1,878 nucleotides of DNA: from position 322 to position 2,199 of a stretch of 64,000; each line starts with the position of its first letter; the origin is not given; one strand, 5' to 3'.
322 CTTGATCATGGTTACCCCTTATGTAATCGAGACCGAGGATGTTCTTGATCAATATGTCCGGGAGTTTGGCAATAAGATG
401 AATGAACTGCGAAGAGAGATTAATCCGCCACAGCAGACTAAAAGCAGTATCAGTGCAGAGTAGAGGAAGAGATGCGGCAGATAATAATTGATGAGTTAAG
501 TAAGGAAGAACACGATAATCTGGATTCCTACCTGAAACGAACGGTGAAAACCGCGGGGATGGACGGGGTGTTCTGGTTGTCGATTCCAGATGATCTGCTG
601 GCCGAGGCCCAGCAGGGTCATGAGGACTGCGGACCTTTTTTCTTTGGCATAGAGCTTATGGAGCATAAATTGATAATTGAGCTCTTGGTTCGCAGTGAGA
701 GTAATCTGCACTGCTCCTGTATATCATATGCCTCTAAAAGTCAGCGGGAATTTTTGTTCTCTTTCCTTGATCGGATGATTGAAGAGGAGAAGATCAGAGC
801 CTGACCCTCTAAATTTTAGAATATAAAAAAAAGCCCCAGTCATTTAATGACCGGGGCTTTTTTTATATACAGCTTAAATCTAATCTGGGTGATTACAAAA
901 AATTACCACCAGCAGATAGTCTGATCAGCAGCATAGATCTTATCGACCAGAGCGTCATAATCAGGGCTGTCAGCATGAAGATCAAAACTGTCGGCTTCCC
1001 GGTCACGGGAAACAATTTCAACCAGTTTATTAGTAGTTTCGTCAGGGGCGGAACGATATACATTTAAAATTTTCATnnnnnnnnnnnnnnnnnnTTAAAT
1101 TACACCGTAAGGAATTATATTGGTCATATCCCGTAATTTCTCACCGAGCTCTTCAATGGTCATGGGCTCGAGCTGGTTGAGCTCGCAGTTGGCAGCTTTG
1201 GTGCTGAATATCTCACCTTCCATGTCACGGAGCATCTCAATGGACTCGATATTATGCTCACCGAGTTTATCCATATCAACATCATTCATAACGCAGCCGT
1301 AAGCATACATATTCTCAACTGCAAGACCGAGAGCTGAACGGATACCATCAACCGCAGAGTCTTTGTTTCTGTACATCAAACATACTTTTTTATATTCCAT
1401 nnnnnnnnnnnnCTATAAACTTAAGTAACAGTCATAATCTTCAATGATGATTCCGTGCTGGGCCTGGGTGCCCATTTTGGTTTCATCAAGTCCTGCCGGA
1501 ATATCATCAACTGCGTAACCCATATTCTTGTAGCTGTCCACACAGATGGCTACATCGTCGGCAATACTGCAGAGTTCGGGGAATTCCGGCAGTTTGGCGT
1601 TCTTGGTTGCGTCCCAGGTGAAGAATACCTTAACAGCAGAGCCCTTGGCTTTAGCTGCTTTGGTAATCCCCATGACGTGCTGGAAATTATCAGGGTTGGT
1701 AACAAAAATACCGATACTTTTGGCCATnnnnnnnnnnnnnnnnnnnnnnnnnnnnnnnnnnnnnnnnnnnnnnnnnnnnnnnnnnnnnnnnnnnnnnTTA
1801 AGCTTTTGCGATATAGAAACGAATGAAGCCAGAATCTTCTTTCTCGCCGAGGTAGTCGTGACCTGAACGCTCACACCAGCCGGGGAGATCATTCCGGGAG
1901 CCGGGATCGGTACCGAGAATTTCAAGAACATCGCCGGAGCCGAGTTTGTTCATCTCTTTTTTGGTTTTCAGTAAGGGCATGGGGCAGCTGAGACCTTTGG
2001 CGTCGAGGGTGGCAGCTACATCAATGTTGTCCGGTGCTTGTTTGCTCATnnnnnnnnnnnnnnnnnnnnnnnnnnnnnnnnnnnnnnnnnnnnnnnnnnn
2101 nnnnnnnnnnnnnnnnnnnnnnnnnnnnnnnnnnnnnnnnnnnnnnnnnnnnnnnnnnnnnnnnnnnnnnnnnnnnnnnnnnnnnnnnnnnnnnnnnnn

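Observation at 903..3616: Complete YTD sulfur-trafficking cluster (yeeE / tusA-dsrE-CHP-CHP)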

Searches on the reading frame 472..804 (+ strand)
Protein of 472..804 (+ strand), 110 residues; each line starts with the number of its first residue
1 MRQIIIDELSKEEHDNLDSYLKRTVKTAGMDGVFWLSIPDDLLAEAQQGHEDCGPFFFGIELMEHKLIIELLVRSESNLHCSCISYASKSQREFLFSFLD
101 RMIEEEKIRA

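Call 3: search_protein_families(library=pfam, proteins=[window:472-804:+], max_evalue=0.1)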
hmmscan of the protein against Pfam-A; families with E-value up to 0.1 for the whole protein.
window:472-804:+ (110 aa): 0 families

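Call 4: search_protein_families(library=ncbifam, proteins=[window:472-804:+], max_evalue=0.1)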
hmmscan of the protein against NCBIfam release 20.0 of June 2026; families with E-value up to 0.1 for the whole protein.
window:472-804:+ (110 aa): 0 families

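Call 58: find_homologous_proteins(query=window:472-801:+)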
Query window:472-801:+ (110 aa): 441 proteins with E <= 0.001 among 441 candidates; the best 120 are listed.
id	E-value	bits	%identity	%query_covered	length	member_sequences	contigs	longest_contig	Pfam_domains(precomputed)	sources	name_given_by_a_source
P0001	3.0e-61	222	92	100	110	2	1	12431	-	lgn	-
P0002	6.7e-52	192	77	100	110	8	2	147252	-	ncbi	ncbi:MAG: hypothetical protein AB1461_06080 [Thermodesulfobacteriota bacterium]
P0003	9.3e-52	191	74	100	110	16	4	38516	-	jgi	-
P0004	1.3e-51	191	78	100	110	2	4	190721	-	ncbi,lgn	ncbi:MAG: hypothetical protein ACOY4H_10245 [Thermodesulfobacteriota bacterium]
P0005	3.0e-51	190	75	100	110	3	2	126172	-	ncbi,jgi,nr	ncbi:MAG: hypothetical protein BM485_16380 [Desulfobulbaceae bacterium DB1]|nr:MAG: hypothetical pro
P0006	3.1e-51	190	74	100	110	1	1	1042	-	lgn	-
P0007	3.1e-51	190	75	100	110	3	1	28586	-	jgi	jgi:hypothetical protein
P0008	3.1e-51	190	75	100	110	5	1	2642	-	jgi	-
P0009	3.3e-51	190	75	100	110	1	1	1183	-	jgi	jgi:hypothetical protein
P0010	3.3e-51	190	77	100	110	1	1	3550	-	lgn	-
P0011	4.4e-51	189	73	100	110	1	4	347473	-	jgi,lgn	-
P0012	4.7e-51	189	78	100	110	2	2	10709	-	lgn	-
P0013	1.1e-50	188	74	100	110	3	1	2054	-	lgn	-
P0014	6.0e-50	186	73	100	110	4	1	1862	-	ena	-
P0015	6.1e-50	186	72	100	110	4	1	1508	-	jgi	-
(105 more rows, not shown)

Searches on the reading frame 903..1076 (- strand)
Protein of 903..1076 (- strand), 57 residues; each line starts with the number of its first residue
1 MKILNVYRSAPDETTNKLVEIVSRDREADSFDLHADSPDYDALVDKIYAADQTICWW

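Call 3: search_protein_families(library=pfam, proteins=[window:903-1076:-], max_evalue=0.1)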
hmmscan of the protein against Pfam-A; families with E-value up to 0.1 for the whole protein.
window:903-1076:- (57 aa): 0 families

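Call 4: search_protein_families(library=ncbifam, proteins=[window:903-1076:-], max_evalue=0.1)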
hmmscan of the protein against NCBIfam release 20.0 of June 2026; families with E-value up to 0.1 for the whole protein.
window:903-1076:- (57 aa): 0 families

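Call 23: search_solved_structures(query=A3, max_evalue=10)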
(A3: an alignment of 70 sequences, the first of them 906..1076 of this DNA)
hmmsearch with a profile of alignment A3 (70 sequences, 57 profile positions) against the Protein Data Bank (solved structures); distinct sequences matched with E-value up to 10: 1.
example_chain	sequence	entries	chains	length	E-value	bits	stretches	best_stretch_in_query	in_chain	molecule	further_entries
1vpk_A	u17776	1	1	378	6.5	10.2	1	6-47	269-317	DNA polymerase III, beta subunit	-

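Call 35: predict_structure(alignment_id=A3)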
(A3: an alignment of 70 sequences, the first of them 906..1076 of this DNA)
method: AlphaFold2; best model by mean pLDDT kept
length: 57 residues; sequences in the alignment: 70
mean_pLDDT: 95.5   pTM: 0.76
mean pLDDT of the five models: 95.5, 93.1, 92.0, 90.7, 90.7
residues with pLDDT >= 90: 55; 70-90: 2; 50-70: 0; < 50: 0
segments of 3 or more residues with pLDDT < 50: none
pLDDT, mean of each block of 10 residues (from residue 1): 95 96 95 95 97 94
secondary structure, 60 per line:
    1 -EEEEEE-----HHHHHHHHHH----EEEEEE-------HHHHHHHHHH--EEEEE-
elements in order: E2-7 H13-22 E27-32 H40-49 E52-56

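Call 39: fold_search(model_id=the predicted structure, library=pdb)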
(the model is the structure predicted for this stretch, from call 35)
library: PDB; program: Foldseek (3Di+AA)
matches with E <= 10: 485; with E <= 0.001: 0
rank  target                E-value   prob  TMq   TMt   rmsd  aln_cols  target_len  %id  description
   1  5f34_A                2.6e-01  0.41  0.43  0.15   4.9        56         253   18  Crystal structure of membrane associated PatA from Mycobacterium smegmatis in complex with S-hexadecyl Coenzyme A - P2 (released 2016-03-09)
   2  2ffh_A                3.6e-01  0.35  0.42  0.10   4.4        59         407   10  THE SIGNAL SEQUENCE BINDING PROTEIN FFH FROM THERMUS AQUATICUS (released 1999-07-16)
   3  5f34_C                3.9e-01  0.30  0.42  0.15   4.9        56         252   18  Crystal structure of membrane associated PatA from Mycobacterium smegmatis in complex with S-hexadecyl Coenzyme A - P2 (released 2016-03-09)
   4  2ng1                  5.8e-01  0.30  0.44  0.14   4.2        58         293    9  N AND GTPASE DOMAINS OF THE SIGNAL SEQUENCE RECOGNITION PROTEIN FFH FROM THERMUS AQUATICUS (released 1999-07-30)
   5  4nfy_A                7.2e-01  0.82  0.68  0.16   2.4        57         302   21  Crystal Structure of 3-phosphoglycerate Dehydrogenase from Entamoeba histolytica (released 2014-10-08)
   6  3qlv_C                7.7e-01  0.51  0.57  0.12   3.5        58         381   19  Crystal structure of the GluK2/GluK5 (GluR6/KA2) ATD tetramer assembly (released 2011-08-03)
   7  2c03_B                7.7e-01  0.25  0.40  0.13   4.3        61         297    8  GDP COMPLEX OF SRP GTPASE FFH NG DOMAIN (released 2007-02-13)
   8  6byf_F                9.4e-01  0.28  0.44  0.22   4.1        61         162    8  Crystal structure of the core catalytic domain of PP-IP phosphatase SIW14 from S. cerevisiae in complex with citrate (released 2018-03-21)
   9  5f2t_A                9.4e-01  0.20  0.43  0.15   4.9        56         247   18  Crystal structure of membrane associated PatA from Mycobacterium smegmatis in complex with palmitate - C 2 space group (released 2016-03-09)
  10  5f2t_B                9.4e-01  0.20  0.43  0.15   4.9        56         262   18  Crystal structure of membrane associated PatA from Mycobacterium smegmatis in complex with palmitate - C 2 space group (released 2016-03-09)
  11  6j1g                  1.0e+00  0.51  0.55  0.08   3.8        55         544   20  Crystal structure of HypX from Aquifex aeolicus, R9A-Q15A-R131A-R542A variant (released 2019-11-06)
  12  1jpn_A                1.0e+00  0.23  0.44  0.14   4.1        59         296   12  GMPPNP Complex of SRP GTPase NG Domain (released 2002-02-02)
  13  4nfy_B                1.1e+00  0.75  0.68  0.16   2.5        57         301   18  Crystal Structure of 3-phosphoglycerate Dehydrogenase from Entamoeba histolytica (released 2014-10-08)
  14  1rli_D                1.1e+00  0.41  0.60  0.25   4.3        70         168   18  The Structure of Trp Repressor Binding Protein from Bacillus subtilis (released 2004-04-13)
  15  1vsq_MODEL_1_A        1.1e+00  0.20  0.40  0.23   4.4        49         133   10  Solution NMR structure of the productive complex between IIAMannose and IIBMannose of the mannose transporter  (released 2008-02-19)
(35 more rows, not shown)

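Call 63: search_protein_representatives(alignment_id=A3)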
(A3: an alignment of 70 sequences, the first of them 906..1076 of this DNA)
Query: 70 sequences, 57 profile positions. Proteins with E-value up to 0.001 (for the whole library): 268; up to 1e-10: 61; up to 1e-30: 0. The best 150 are listed.
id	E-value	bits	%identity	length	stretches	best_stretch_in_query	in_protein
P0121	1.4e-28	114.8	-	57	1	1-57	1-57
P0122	2.9e-27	110.6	-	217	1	1-57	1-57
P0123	3.1e-25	104.1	-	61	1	2-57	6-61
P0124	3.7e-18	81.5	-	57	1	1-57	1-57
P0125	5.6e-18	80.9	-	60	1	1-57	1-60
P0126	1.6e-17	79.5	-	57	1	1-57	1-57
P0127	3.7e-17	78.3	-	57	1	1-57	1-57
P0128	4.5e-17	78.0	-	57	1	1-57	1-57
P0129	1.6e-16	76.2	-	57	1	1-57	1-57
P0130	1.6e-16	76.2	-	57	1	1-57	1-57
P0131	3.4e-16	75.2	-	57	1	1-57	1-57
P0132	5.1e-16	74.6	-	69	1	1-41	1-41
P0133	2.7e-15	72.3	-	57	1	1-57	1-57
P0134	4.6e-15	71.6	-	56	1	1-57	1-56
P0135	1.2e-14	70.2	-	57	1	1-57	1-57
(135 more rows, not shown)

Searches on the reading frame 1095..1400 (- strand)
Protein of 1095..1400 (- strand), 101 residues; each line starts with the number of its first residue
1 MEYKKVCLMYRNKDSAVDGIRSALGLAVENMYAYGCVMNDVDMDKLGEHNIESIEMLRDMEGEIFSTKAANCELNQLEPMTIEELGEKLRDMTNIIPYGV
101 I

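Call 3: search_protein_families(library=pfam, proteins=[window:1095-1400:-], max_evalue=0.1)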
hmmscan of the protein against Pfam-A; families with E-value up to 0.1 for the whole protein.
window:1095-1400:- (101 aa): 0 families

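Call 4: search_protein_families(library=ncbifam, proteins=[window:1095-1400:-], max_evalue=0.1)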
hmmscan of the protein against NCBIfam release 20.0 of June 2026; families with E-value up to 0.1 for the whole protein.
window:1095-1400:- (101 aa): 2 families
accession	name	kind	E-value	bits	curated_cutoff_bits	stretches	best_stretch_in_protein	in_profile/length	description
TIGR00099.1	Cof-subfamily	subfamily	0.025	14.1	137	1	12-50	188-226/256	Cof-type HAD-IIB family hydrolase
NF011705.0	PRK15126.1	equivalog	0.037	13.3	336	1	11-44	187-220/272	HMP-PP phosphatase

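Call 22: search_solved_structures(query=A2, max_evalue=10)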
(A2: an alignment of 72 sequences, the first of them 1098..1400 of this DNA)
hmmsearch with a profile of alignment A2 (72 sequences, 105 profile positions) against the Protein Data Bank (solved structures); distinct sequences matched with E-value up to 10: 11.
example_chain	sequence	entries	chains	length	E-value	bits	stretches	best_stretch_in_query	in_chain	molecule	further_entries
5e4r_A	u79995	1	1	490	0.14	15.6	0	55-92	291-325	Ketol-acid reductoisomerase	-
9p9q_B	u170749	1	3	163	0.88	13.1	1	11-89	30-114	Hemagglutinin HA2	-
1ti8_B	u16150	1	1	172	0.91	13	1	11-87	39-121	hemagglutinin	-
9p9r_B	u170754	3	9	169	0.98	12.9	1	11-89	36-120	Hemagglutinin HA2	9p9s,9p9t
1aro_P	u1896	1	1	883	1.2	12.6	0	9-54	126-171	T7 RNA POLYMERASE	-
2pi4_A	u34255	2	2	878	1.2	12.6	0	9-54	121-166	DNA-directed RNA polymerase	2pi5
1cez_A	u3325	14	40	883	1.2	12.6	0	9-54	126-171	PROTEIN (BACTERIOPHAGE T7 RNA POLYMERASE) | DNA-DIRECTED RNA POLYMERASE | BACTERIOPHAGE T7 RNA POLYMERASE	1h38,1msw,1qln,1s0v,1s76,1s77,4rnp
3e2e_A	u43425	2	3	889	1.2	12.6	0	9-54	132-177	DNA-directed RNA polymerase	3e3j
9yxm_A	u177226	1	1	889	1.2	12.6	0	9-54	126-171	RNA polymerase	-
8ux9_A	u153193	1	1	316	1.6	12.2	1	12-67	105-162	AriB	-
9ngu_Aj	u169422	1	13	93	1.6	12.2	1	32-63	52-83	Secreted protein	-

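Call 34: predict_structure(alignment_id=A2)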
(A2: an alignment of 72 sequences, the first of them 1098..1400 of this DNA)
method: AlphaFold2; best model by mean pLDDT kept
length: 101 residues; sequences in the alignment: 72
mean_pLDDT: 93.5   pTM: 0.86
mean pLDDT of the five models: 93.5, 92.6, 92.6, 91.5, 91.4
residues with pLDDT >= 90: 86; 70-90: 12; 50-70: 3; < 50: 0
segments of 3 or more residues with pLDDT < 50: none
pLDDT, mean of each block of 10 residues (from residue 1): 89 90 96 94 93 97 96 96 97 90 59
secondary structure, 60 per line:
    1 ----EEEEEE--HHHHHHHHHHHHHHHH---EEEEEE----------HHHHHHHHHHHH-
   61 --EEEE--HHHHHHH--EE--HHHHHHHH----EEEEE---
elements in order: E5-10 H13-28 E32-37 H48-59 E63-66 H69-75 H82-89 E94-98

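Call 38: fold_search(model_id=the predicted structure, library=pdb)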
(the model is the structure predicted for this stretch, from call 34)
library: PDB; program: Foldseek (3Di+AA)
matches with E <= 10: 1541; with E <= 0.001: 0
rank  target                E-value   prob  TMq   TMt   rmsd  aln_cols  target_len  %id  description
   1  3pnx_A                2.1e-02  0.99  0.61  0.41   6.8       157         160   10  Crystal structure of a putative sulfurtransferase dsrE (Swol_2425) from Syntrophomonas wolfei str. Goettingen at 1.92  (released 2010-12-15)
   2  3pnx_B                3.2e-02  0.99  0.58  0.40   6.7       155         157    8  Crystal structure of a putative sulfurtransferase dsrE (Swol_2425) from Syntrophomonas wolfei str. Goettingen at 1.92  (released 2010-12-15)
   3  2hma                  3.4e-02  0.84  0.35  0.12   5.2        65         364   17  The Crystal Structure of tRNA (5-Methylaminomethyl-2-Thiouridylate)-Methyltransferase TrmU from Streptococcus pneumoniae (released 2006-08-08)
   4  3mgl_A                3.4e-02  0.63  0.40  0.35   6.1       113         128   12  Crystal structure of permease family protein from Vibrio cholerae (released 2010-04-21)
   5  3qtb_A                3.4e-02  0.57  0.38  0.32  10.0       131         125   13  Structure of the universal stress protein from Archaeoglobus fulgidus in complex with dAMP (released 2011-03-30)
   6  3qtb_B                3.4e-02  0.54  0.37  0.30  10.7       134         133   10  Structure of the universal stress protein from Archaeoglobus fulgidus in complex with dAMP (released 2011-03-30)
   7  3d3k_A                4.2e-02  0.97  0.43  0.21   3.3        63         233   17  Crystal structure of human Edc3p (released 2008-08-26)
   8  2qs7_A                4.2e-02  0.92  0.52  0.41   7.4       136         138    9  CRYSTAL STRUCTURE OF a putative oxidoreductase of the DsrE/DsrF-like family (SSO1126) FROM SULFOLOBUS SOLFATARICUS P2  (released 2007-08-21)
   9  6hcd_B                4.5e-02  0.47  0.37  0.30  11.5       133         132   12  Structure of universal stress protein from Archaeoglobus fulgidus (released 2018-08-29)
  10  7cs8_B                5.1e-02  0.93  0.48  0.21   4.4        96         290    6  IiPLR1 with NADP+ and (-)secoisolariciresinol (released 2021-06-09)
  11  7csb_B                5.1e-02  0.91  0.45  0.18   4.5        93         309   10  AtPrR1 with NADP+ and (+)pinoresinol (released 2021-06-09)
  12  1g4e_A                5.4e-02  0.33  0.32  0.19   7.6       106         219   11  THIAMIN PHOSPHATE SYNTHASE (released 2001-09-26)
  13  1jzt_A                6.6e-02  0.82  0.49  0.23   9.1       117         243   13  Crystal structure of yeast ynu0, YNL200c (released 2001-09-26)
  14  2der_A                6.6e-02  0.47  0.31  0.11   9.7        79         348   24  Cocrystal structure of an RNA sulfuration enzyme MnmA and tRNA-Glu in the initial tRNA binding state (released 2006-08-15)
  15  3u80_A                7.1e-02  0.44  0.39  0.32   9.1       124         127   10  1.60 Angstrom Resolution Crystal Structure of a 3-Dehydroquinate Dehydratase-like Protein from Bifidobacterium longum (released 2011-10-26)
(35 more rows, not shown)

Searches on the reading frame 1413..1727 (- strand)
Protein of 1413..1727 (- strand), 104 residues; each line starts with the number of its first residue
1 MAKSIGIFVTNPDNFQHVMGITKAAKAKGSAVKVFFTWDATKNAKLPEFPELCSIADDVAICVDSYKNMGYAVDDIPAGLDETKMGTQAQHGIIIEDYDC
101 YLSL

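Call 3: search_protein_families(library=pfam, proteins=[window:1413-1727:-], max_evalue=0.1)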
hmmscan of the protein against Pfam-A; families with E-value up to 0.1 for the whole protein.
window:1413-1727:- (104 aa): 1 family
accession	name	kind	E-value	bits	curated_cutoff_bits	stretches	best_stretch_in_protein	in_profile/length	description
PF02635.20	DsrE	-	0.027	15.1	22.7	0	4-46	2-48/116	DsrE/DsrF-like family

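Call 4: search_protein_families(library=ncbifam, proteins=[window:1413-1727:-], max_evalue=0.1)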
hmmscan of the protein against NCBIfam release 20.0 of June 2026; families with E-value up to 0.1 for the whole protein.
window:1413-1727:- (104 aa): 0 families

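Call 21: search_solved_structures(query=A1, max_evalue=10, show_alignments=2)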
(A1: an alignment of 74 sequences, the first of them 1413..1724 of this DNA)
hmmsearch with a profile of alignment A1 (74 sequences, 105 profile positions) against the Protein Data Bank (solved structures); distinct sequences matched with E-value up to 10: 3.
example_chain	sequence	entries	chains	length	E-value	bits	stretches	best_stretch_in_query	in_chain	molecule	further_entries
5h91_A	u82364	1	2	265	0.18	15.3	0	13-77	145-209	Deoxyribose-phosphate aldolase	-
2qs7_A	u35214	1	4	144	0.25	14.9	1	3-46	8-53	Uncharacterized protein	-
2h92_A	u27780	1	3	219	1.1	12.7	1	36-86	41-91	Cytidylate kinase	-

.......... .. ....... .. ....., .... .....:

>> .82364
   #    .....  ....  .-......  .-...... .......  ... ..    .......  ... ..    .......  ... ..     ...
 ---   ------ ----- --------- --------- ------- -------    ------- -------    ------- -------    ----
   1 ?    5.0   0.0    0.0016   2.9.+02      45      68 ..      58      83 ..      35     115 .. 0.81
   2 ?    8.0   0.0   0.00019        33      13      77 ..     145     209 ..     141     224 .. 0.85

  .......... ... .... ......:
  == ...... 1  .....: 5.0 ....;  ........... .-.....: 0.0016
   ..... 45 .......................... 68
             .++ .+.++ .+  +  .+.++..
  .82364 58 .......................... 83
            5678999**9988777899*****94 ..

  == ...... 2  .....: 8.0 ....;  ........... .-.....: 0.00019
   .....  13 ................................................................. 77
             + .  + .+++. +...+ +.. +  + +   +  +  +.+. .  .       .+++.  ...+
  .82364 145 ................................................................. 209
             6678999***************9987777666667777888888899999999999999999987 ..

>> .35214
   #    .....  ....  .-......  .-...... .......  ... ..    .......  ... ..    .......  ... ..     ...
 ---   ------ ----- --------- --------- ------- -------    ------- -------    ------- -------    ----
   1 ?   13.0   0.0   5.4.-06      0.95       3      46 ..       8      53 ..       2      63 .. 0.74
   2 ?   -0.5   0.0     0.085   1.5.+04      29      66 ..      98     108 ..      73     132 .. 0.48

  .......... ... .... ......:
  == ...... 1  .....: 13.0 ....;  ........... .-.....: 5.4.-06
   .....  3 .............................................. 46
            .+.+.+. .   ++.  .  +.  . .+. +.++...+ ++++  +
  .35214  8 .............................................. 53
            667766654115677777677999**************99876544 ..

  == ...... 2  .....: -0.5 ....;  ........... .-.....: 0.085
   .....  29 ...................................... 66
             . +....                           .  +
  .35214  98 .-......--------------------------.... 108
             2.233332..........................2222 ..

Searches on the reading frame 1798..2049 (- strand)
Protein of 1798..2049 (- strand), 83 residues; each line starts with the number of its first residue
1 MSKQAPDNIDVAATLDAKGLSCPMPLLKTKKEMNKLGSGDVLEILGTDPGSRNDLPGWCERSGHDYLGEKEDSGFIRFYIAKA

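Call 3: search_protein_families(library=pfam, proteins=[window:1798-2049:-], max_evalue=0.1)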
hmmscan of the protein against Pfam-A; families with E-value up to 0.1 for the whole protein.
window:1798-2049:- (83 aa): 1 family
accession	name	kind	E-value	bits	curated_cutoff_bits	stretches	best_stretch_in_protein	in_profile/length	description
PF01206.22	TusA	-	3.3e-25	88.2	28.6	1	14-82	2-70/70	Sulfurtransferase TusA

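Call 4: search_protein_families(library=ncbifam, proteins=[window:1798-2049:-], max_evalue=0.1)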
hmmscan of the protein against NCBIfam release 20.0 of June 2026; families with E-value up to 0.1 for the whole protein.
window:1798-2049:- (83 aa): 4 families
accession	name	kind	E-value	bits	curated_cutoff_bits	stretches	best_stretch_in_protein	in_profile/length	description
NF001423.0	PRK00299.1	equivalog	7.7e-15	54.5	78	1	11-82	8-79/82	sulfurtransferase TusA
NF008242.0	PRK11018.1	equivalog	1.8e-10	40.3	79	1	8-82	4-78/78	sulfurtransferase-like selenium metabolism protein YedF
TIGR03527.1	selenium_YedF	equivalog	1.8e-07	31.2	110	1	15-79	1-65/194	sulfurtransferase-like selenium metabolism protein YedF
NF041048.1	TusA_like_YeeD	exception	0.00044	19.9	147.5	1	15-64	4-53/72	thiosulfate utilization sulfurtransferase TsuB/YeeD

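Call 41: search_solved_structures(query=window:1801-2049:-, max_evalue=0.001, show_alignments=3)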
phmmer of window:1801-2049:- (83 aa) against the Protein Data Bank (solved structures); distinct sequences matched with E-value up to 0.001: 6.
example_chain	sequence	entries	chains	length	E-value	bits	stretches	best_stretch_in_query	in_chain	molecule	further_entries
1dcj_A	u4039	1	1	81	1.7e-10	44.2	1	13-81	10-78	YHHP PROTEIN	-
3lvj_C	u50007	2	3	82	1.7e-10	44.2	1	13-81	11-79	Sulfurtransferase tusA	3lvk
1pav_A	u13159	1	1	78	2.7e-10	43.5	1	14-80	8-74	Hypothetical protein Ta1170/Ta1414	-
1jdq_A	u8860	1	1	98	7.8e-07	32.5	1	10-72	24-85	HYPOTHETICAL PROTEIN TM0983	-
1je3_A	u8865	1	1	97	2.7e-06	30.7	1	13-82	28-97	HYPOTHETICAL 8.6 KDA PROTEIN IN AMYA-FLIE INTERGENIC REGION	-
3hz7_A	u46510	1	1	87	2.2e-05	27.8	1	14-80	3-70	UPF0033 domain-containing protein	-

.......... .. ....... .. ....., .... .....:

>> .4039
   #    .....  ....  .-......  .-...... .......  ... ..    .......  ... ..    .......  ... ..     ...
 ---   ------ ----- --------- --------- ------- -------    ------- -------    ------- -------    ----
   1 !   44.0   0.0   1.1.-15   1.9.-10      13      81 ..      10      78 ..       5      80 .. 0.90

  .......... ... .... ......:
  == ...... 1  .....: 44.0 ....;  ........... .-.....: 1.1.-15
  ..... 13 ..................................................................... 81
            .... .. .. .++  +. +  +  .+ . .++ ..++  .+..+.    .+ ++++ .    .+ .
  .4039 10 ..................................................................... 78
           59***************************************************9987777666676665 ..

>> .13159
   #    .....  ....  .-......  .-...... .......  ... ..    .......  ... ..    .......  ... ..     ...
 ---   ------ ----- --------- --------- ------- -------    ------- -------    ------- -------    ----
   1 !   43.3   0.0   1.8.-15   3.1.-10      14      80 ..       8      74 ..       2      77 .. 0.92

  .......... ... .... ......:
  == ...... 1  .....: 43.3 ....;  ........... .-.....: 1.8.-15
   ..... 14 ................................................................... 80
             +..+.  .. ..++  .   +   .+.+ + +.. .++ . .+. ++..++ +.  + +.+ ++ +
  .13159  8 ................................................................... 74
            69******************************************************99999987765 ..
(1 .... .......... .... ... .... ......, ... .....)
